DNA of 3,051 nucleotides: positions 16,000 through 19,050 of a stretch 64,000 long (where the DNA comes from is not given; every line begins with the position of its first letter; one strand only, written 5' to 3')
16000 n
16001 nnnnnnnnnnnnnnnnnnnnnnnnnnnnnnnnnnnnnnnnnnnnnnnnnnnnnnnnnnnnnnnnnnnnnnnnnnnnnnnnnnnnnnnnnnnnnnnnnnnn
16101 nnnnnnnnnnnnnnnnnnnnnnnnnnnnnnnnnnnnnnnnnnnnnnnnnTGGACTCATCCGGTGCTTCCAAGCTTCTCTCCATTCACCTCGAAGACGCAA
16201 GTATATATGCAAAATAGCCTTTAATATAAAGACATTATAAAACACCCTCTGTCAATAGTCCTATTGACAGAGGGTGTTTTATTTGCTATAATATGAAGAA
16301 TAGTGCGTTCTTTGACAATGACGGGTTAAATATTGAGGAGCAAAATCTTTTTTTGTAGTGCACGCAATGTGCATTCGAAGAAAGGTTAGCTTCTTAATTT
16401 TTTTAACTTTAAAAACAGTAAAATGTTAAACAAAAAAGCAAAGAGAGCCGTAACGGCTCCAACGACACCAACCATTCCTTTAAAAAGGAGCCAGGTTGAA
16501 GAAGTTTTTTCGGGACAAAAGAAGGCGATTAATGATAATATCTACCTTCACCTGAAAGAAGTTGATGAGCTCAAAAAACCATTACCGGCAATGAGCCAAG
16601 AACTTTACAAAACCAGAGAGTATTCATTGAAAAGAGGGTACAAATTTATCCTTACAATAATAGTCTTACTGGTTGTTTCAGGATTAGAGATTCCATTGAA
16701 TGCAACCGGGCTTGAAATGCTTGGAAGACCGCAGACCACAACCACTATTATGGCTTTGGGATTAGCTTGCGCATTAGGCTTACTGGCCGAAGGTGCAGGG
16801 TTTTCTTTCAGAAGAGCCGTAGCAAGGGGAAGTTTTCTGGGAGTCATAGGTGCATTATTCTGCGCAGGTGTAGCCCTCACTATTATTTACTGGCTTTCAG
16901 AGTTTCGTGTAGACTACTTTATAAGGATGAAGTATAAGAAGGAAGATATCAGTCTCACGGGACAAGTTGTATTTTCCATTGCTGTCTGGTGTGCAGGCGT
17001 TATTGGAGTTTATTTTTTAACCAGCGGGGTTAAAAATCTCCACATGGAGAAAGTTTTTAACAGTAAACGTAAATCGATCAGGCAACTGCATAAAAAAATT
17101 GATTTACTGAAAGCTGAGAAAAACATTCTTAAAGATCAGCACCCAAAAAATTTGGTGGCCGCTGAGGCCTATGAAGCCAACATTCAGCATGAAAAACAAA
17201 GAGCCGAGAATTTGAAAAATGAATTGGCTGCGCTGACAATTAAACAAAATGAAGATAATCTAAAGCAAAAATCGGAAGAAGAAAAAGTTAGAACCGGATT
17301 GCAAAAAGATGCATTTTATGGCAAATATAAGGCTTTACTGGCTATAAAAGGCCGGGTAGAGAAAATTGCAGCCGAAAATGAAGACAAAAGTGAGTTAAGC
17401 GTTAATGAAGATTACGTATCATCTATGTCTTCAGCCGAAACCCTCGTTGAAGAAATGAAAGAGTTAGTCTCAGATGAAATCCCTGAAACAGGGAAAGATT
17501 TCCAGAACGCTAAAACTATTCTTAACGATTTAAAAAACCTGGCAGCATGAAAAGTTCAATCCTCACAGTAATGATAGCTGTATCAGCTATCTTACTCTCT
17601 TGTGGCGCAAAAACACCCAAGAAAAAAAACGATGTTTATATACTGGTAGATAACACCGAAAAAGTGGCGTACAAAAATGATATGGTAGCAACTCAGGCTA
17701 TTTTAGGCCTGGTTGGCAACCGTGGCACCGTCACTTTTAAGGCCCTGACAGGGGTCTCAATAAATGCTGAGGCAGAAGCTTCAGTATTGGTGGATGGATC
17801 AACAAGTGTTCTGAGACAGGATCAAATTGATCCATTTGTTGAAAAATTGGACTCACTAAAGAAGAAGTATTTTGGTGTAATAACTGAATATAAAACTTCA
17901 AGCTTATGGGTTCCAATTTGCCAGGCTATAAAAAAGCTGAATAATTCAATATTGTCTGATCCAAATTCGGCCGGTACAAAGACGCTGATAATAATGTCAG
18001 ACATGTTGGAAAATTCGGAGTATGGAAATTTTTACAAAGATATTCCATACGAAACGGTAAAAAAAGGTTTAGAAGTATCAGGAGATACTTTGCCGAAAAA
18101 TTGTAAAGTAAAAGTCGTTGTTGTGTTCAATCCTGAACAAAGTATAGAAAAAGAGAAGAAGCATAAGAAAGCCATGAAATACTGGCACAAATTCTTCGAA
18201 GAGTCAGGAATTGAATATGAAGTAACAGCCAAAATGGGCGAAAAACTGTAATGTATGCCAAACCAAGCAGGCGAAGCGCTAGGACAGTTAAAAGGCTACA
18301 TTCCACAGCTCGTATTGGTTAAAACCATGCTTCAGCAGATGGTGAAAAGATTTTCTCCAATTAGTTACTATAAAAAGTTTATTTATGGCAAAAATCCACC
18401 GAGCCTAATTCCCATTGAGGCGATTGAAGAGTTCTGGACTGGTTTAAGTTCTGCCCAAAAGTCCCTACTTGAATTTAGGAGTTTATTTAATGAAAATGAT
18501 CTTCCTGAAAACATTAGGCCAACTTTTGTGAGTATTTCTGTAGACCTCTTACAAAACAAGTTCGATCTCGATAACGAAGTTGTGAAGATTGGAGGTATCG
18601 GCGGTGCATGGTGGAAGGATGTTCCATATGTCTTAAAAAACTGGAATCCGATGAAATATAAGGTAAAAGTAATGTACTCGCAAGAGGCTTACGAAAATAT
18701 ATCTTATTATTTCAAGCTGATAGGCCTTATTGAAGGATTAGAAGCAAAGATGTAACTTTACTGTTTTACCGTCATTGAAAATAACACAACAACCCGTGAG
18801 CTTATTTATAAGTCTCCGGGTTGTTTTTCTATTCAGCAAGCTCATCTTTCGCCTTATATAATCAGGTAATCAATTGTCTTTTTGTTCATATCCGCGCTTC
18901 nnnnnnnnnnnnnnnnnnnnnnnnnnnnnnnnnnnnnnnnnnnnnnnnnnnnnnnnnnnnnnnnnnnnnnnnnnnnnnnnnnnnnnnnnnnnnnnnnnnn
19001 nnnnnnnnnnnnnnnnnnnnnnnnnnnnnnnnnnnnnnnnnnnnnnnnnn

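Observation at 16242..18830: Self-contained three-gene module of unknown function inserted between convergent smc and rnr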

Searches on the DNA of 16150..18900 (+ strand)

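Call 62: search_rna_families(source=window, start=16150, end=18900, threshold=evalue, max_evalue=1)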
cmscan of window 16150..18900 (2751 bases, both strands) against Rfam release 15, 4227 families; matches with E-value up to 1: 8.
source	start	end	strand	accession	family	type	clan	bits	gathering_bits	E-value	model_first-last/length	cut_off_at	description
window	16221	16297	-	RF03802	MIR5649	Gene; miRNA;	-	27.9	100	0.01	1-101/101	no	MIR5649 microRNA precursor family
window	16221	16297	+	RF03802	MIR5649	Gene; miRNA;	-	26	100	0.034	1-101/101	no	MIR5649 microRNA precursor family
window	16240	16279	+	RF00906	MIR1120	Gene; miRNA;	-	24.4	86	0.089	1-87/87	no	MIR1120/MIR1122 microRNA precursor family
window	16242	16277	-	RF04147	MIR6224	Gene; miRNA;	-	24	171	0.08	1-176/176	no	MIR6224 microRNA precursor family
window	16239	16323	-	RF02083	OrzO-P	Gene; antitoxin;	-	23.6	60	0.91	1-76/76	no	OrzO-P RNA antitoxin family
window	16332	16402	+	RF04343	Plastid-psbA-2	Cis-reg;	CL00153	22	55.8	0.56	1-60/60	no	Plastid-psbA-2 3UTR RNA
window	17567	17595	-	RF03936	mir-4079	Gene; miRNA;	-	20.1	62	0.62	12-41/51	no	mir-4079 microRNA precursor family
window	17846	17890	+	RF03010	mcrA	Gene; sRNA;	-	15.8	57.6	0.64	1-51/51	no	mcrA RNA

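Call 84: build_rna_model(alignment_id=A10, structure=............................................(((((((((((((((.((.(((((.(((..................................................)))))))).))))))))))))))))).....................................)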
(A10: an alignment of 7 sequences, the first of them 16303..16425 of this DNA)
Model R1 built from alignment A10 (7 sequences, 185 columns); structure: as given.
model positions 118; base pairs 25; branch points 0; effective number of sequences 2.44; information 0.59 bits per position. Calibrated on 0.2 Mb of random sequence (short: E-values are rough).
structure used (alignment columns):
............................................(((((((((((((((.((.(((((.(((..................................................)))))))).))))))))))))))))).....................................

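Call 85: search_with_rna_model(model_id=R1, sources=[window, L001, L003, L011, L012, L013, L014, L015, L016, L017, L018, L019, L020, L021, L022, L023, L024, L025, L026, L027, L028, L029, L030, L031, L032, L033, L034, L035, L036, L037, L038, L040, L041, L042, L043, L044, L045, L046, L047, L048, L049, L050, L051, L052, L053, L054, L055, L091, L092, L093, L094, L095, L096, L097, L098, L100, L108, L116, L122, L123, L124, L125, L127, L128, L130, L131, L133], max_evalue=1)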
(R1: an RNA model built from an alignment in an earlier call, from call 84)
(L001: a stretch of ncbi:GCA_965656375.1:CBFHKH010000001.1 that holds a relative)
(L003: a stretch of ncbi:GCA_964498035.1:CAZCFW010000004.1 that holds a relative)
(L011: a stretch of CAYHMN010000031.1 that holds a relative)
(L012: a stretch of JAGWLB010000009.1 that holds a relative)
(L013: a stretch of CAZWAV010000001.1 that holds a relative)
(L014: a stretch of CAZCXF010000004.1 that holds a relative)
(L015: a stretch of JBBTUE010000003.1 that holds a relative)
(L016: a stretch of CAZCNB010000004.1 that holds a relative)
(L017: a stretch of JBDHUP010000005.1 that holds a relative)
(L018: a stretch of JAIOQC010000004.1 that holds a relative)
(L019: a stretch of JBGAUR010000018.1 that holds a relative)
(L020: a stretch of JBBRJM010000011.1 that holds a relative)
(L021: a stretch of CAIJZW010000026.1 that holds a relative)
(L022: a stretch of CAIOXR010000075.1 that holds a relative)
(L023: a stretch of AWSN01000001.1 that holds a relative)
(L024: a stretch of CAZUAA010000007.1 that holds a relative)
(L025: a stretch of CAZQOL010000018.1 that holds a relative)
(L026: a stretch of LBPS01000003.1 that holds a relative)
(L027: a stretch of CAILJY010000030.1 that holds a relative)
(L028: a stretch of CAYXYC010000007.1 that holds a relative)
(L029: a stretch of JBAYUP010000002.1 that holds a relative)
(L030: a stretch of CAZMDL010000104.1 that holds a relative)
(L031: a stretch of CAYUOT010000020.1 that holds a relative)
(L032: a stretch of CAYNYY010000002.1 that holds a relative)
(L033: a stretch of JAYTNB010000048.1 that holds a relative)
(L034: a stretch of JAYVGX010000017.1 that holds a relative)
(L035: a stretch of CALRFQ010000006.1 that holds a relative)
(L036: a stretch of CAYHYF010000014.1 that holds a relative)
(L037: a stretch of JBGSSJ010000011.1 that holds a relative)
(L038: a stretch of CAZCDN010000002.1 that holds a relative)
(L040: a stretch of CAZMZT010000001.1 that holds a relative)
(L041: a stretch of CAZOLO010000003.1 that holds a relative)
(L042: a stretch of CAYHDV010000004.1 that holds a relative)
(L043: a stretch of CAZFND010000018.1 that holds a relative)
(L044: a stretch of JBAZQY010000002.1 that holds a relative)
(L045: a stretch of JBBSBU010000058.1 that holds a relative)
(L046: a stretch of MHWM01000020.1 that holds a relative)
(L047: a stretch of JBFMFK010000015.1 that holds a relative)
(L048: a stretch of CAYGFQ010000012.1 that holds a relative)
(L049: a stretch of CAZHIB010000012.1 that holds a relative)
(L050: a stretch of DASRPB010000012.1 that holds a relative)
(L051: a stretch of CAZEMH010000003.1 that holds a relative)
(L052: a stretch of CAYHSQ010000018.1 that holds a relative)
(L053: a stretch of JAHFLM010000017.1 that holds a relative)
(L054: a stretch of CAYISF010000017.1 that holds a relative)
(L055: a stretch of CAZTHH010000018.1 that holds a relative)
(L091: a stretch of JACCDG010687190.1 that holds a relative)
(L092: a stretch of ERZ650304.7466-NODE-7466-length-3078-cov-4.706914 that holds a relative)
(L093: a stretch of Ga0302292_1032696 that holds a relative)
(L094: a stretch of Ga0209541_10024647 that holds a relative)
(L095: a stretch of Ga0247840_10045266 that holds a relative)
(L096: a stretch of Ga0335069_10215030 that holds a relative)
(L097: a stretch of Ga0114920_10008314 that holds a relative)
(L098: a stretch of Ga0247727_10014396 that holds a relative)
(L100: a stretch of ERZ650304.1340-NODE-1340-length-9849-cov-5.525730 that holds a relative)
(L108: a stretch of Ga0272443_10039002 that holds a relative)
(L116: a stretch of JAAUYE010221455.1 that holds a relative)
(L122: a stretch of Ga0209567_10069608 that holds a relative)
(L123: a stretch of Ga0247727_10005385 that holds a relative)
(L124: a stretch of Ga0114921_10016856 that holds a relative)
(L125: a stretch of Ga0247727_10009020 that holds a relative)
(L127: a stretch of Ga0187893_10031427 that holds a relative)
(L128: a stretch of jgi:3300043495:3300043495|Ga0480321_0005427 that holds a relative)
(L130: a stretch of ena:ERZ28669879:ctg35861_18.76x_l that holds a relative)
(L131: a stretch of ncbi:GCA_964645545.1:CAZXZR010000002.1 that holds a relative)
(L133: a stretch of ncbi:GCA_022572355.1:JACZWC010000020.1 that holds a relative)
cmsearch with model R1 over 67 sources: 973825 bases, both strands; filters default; matches with E-value up to 1: 8.
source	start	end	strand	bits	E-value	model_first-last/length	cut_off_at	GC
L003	8091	8205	+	107.9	1.1e-17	1-118/118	no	0.37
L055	3885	4007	+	99.7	4.5e-16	1-118/118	no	0.36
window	16303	16425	+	97.4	1.3e-15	1-118/118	no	0.33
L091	4550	4662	+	96.7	1.8e-15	1-118/118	no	0.3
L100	6780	6933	+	92.2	1.4e-14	1-118/118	no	0.32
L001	8760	8888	+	91.4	2e-14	1-118/118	no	0.28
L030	7415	7532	+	82.3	1.2e-12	1-118/118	no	0.3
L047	6813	6893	-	25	0.24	1-118/118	no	0.26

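Call 103: search_with_rna_model(model_id=R1, sources=[L128, L130, L131, L133, L135, L137, L139, L140, L141, L142, L092, L095, L093, L094], max_evalue=1, show_alignments=2)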
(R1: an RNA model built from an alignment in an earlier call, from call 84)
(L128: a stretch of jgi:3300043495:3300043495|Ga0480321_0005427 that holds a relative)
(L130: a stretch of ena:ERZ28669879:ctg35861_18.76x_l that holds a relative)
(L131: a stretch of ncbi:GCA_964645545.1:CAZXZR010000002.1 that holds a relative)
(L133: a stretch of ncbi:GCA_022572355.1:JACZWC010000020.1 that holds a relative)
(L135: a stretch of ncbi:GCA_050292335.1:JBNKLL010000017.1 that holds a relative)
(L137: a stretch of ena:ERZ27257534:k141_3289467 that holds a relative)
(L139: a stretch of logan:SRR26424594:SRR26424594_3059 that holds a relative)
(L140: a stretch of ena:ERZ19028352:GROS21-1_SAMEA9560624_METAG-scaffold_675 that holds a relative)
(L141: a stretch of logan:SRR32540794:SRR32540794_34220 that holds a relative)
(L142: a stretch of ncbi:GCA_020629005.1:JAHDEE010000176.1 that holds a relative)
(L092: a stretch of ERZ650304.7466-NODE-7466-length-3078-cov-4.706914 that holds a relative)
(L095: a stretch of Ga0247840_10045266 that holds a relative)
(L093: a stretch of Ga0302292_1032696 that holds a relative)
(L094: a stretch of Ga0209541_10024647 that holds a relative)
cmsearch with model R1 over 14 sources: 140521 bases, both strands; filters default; matches with E-value up to 1: 4.
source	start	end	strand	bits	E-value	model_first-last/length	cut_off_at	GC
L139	382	492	+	98.2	1.3e-16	1-118/118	no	0.26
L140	2710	2814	+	31.2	0.0021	1-118/118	no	0.37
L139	381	491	-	24.7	0.039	1-118/118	no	0.25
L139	2741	2844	-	18.5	0.66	1-118/118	no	0.3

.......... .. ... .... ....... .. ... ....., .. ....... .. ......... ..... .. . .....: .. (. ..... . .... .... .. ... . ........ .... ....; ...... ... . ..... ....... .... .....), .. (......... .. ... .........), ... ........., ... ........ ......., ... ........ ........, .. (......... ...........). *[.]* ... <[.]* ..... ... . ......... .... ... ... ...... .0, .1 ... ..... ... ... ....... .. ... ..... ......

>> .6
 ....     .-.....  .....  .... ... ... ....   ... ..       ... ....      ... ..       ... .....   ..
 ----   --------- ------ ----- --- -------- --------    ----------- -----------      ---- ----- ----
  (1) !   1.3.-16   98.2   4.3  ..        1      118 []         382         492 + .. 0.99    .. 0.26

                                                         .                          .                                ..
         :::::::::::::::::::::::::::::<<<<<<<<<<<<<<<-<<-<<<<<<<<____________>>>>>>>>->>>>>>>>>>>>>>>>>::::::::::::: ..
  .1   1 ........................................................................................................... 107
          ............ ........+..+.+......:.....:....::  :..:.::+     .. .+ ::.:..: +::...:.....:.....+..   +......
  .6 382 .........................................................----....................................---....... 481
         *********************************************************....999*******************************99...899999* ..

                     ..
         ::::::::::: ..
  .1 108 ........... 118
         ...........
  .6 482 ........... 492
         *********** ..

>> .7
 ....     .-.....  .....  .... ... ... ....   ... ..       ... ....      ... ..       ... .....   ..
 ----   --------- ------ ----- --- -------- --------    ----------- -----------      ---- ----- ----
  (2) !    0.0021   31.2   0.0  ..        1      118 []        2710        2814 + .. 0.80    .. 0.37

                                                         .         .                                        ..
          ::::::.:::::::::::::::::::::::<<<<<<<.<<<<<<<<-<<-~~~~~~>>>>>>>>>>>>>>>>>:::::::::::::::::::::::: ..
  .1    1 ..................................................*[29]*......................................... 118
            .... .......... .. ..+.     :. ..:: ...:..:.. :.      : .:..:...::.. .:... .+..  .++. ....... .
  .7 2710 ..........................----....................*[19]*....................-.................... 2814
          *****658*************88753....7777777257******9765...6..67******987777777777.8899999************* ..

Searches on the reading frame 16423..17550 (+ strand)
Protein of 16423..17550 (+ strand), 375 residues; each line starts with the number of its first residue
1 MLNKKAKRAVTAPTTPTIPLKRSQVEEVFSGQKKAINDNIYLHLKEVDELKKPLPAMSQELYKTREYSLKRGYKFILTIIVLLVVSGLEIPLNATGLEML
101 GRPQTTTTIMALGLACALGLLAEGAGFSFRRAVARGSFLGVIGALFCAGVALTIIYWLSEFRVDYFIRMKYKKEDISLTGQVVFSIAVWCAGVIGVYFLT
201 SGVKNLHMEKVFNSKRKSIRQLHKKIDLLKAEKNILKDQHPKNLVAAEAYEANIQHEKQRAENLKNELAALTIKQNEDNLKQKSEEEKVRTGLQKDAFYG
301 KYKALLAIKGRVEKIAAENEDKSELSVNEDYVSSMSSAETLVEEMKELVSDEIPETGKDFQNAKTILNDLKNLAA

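Call 6: search_protein_families(library=pfam, proteins=[window:16423-17550:+], max_evalue=1)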
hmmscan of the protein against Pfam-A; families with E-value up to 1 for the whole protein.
window:16423-17550:+ (375 aa): 0 families

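Call 7: search_protein_families(library=padloc, proteins=[window:16423-17550:+], max_evalue=1)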
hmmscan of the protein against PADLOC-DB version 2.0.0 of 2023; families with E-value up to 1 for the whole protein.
window:16423-17550:+ (375 aa): 0 families

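Call 8: search_protein_families(library=phrogs, proteins=[window:16423-17550:+], max_evalue=1)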
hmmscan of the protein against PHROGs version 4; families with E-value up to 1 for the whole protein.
window:16423-17550:+ (375 aa): 0 families

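Call 9: search_protein_families(library=ncbifam, proteins=[window:16423-17550:+], max_evalue=1)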
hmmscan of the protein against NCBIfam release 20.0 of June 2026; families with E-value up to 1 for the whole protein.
window:16423-17550:+ (375 aa): 4 families
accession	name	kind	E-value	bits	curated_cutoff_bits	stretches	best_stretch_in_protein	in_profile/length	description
NF041042.1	FslE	exception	0.024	13.1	800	1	201-278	24-102/505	rhizoferrin import outer membrane protein FslE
NF049847.1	FtsL_COG5462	equivalog_domain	0.029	14.1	50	0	184-238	6-58/85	cell division protein FtsL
TIGR04197.1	T7SS_SACOL2603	subfamily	0.074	13.6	26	1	311-352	21-63/85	TIGR04197 family type VII secretion effector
TIGR04527.1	mycoplas_twoTM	subfamily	0.17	11.6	125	1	178-288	15-118/248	MG_279/MG_280 family protein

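Call 11: find_homologous_proteins(query=window:16423-17550:+)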
Query window:16423-17550:+ (375 aa): 2 proteins with E <= 0.001 among 8000 candidates.
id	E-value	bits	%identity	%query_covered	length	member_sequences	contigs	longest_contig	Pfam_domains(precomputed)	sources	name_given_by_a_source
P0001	2.3e-238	808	100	100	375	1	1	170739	-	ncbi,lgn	-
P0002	5.2e-153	527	68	99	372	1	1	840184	-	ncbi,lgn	-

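Call 52: search_protein_families(library=pfam, alignment_id=A7, max_evalue=0.01)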
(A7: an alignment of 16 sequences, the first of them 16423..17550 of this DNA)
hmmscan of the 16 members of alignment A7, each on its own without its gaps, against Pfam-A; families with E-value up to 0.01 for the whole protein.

A. member 1, window:16423-17550:+ (375 aa): 0 families

B. families by the number of members that match (of 16 scanned): 10 families
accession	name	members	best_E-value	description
PF03595.22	SLAC1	4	6.9e-06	Voltage-dependent anion channel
PF07739.18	TipAS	1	0.00014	TipAS antibiotic-recognition domain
PF14661.11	HAUS6_N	1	0.0004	HAUS augmin-like complex subunit 6 N-terminus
PF06295.17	ZapG-like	1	0.00097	Z-ring associated protein G-like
PF06785.16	UPF0242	1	0.0014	Uncharacterised protein family (UPF0242) N-terminus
PF20990.2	DUF2207_C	1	0.0019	Predicted membrane protein (DUF2207) C-terminal domain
PF04859.17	DUF641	1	0.0032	Plant protein of unknown function (DUF641)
PF01284.28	MARVEL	1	0.0035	Membrane-associating domain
PF02990.21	EMP70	1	0.0068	Endomembrane protein 70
PF15233.11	SYCE1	1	0.0071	Synaptonemal complex central element protein 1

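Call 53: search_solved_structures(query=A7, max_evalue=1)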
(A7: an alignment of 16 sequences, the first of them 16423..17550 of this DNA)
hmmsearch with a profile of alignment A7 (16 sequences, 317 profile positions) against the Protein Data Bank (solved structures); distinct sequences matched with E-value up to 1: 10.
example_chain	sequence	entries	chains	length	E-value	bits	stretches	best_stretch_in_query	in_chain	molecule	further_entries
4zry_B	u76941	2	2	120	0.045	16.3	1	209-286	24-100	Keratin, type II cytoskeletal 1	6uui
6jfv_B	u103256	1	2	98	0.19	14.2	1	214-287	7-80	Keratin, type II cytoskeletal 5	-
9o19_X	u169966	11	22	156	0.23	14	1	223-299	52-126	ATP synthase subunit b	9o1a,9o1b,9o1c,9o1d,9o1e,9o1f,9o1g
21ho_A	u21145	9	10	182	0.44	13.1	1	153-229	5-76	Ferritin heavy chain, N-terminally processed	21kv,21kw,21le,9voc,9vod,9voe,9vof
9von_A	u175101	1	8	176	0.56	12.7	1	153-229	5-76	Ferritin heavy chain, N-terminally processed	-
29vf_O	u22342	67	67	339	0.62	12.6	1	237-304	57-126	TATA-box-binding protein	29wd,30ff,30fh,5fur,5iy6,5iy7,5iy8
4ydh_A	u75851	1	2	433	0.68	12.4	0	14-67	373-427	Formin-like protein 1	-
4kqt_A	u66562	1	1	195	0.73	12.3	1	217-277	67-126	Putative outer membrane chaperone (OmpH-like)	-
3tnu_B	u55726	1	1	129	0.74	12.3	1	214-287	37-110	Keratin, type II cytoskeletal 5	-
9vo7_A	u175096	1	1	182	0.88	12.1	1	153-229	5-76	Ferritin heavy chain, N-terminally processed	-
